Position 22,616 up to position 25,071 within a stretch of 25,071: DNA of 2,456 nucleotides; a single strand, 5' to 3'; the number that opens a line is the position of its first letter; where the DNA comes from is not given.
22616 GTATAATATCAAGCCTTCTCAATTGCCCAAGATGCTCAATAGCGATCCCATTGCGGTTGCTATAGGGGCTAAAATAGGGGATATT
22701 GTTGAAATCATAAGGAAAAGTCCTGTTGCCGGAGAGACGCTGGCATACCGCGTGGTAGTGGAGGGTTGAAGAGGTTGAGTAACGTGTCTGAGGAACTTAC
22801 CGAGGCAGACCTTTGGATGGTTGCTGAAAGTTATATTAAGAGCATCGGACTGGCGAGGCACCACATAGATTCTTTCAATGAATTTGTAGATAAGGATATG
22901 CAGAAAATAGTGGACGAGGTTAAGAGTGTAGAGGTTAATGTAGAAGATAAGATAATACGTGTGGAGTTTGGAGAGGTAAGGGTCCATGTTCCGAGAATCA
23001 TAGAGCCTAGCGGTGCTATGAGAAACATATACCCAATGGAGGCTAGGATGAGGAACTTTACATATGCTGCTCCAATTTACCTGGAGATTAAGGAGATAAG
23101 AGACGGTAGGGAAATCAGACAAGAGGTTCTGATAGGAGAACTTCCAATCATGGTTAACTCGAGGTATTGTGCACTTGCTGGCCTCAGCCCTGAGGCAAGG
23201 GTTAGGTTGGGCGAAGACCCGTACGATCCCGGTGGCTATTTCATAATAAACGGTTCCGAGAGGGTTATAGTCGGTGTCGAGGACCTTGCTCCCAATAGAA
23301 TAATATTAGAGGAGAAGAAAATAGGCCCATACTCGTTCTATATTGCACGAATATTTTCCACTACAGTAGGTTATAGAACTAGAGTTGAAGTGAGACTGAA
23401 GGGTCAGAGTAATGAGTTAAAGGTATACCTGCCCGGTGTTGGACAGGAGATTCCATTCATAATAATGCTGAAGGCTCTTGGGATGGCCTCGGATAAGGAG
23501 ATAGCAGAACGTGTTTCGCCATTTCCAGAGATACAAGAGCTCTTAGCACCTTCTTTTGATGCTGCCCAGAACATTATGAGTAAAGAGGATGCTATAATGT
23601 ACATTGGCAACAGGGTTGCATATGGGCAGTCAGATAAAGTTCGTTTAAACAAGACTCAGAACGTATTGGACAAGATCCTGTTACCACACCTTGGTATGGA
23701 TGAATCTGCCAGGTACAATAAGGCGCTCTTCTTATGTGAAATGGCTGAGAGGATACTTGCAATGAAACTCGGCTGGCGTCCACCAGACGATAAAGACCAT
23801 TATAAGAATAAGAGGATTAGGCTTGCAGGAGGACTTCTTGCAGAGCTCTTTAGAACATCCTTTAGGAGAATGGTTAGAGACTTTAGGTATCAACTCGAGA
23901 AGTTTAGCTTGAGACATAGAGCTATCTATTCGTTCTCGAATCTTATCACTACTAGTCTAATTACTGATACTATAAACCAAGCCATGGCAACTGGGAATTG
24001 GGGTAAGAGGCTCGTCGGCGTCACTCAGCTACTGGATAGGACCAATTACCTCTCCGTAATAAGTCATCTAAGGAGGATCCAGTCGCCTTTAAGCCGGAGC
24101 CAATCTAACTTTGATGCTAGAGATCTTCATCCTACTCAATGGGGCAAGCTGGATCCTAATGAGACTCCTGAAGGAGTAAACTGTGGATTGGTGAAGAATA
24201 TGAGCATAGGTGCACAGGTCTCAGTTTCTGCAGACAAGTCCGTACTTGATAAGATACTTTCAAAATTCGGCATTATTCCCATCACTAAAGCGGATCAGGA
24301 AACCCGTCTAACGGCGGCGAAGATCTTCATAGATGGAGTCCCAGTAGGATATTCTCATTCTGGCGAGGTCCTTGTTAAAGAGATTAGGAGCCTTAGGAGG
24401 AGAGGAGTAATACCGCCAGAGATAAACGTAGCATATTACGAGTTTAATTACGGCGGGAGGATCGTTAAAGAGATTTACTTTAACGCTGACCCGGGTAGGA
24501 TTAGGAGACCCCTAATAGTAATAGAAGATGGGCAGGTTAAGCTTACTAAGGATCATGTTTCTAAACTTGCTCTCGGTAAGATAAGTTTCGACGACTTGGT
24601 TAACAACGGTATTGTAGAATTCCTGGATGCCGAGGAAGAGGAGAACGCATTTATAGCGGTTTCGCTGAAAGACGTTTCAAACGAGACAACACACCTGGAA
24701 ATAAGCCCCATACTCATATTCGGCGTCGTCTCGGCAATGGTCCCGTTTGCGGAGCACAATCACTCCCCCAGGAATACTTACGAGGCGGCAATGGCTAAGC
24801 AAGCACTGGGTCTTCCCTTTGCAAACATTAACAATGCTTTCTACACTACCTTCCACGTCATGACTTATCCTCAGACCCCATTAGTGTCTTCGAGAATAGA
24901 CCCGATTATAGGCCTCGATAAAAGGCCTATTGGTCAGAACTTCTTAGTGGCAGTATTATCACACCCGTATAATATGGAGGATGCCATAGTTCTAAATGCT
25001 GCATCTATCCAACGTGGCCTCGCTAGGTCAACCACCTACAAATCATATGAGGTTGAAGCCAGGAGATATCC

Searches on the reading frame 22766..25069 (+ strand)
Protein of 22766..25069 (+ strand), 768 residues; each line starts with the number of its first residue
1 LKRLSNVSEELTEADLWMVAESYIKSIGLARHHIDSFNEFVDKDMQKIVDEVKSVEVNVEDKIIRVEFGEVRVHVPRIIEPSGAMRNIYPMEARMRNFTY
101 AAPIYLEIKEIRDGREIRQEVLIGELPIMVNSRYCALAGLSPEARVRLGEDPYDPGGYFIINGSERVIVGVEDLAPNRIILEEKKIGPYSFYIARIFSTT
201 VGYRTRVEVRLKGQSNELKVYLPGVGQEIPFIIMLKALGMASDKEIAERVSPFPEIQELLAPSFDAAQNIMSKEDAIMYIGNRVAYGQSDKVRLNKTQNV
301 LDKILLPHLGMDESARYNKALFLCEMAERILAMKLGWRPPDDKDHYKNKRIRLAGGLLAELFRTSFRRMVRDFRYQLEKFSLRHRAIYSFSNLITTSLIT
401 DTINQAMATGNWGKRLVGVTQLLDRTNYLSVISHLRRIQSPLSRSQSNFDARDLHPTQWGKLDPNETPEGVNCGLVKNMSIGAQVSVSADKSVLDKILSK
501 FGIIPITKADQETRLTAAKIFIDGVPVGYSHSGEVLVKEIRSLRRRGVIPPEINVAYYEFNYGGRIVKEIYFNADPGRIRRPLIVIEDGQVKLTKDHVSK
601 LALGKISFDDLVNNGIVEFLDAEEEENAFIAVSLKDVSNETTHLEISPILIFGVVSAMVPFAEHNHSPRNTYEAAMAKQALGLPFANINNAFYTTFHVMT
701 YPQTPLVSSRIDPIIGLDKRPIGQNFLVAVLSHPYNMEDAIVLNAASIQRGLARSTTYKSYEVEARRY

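Call 20: search_protein_families(library=pfam, proteins=[window:22766-25069:+])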
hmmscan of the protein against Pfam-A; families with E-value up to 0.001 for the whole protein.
window:22766-25069:+ (768 aa): 6 families
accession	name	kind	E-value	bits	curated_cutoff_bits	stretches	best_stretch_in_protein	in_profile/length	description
PF04563.20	RNA_pol_Rpb2_1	-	1.5e-51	175.3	28.2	1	28-399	1-201/203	RNA polymerase beta subunit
PF04561.19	RNA_pol_Rpb2_2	-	1.7e-30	106.6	21.7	1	209-352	32-190/190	RNA polymerase Rpb2, domain 2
PF00562.33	RNA_pol_Rpb2_6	-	3.5e-27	95.9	23.4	1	656-765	2-112/373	RNA polymerase Rpb2, domain 6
PF04565.21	RNA_pol_Rpb2_3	-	4.7e-24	84.8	21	1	421-485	1-68/68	RNA polymerase Rpb2, domain 3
PF04566.18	RNA_pol_Rpb2_4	-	2.4e-15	56.8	28.7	1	520-587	1-62/62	RNA polymerase Rpb2, domain 4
PF04567.22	RNA_pol_Rpb2_5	-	3.9e-09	37.7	21.1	1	608-640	1-33/66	RNA polymerase Rpb2, domain 5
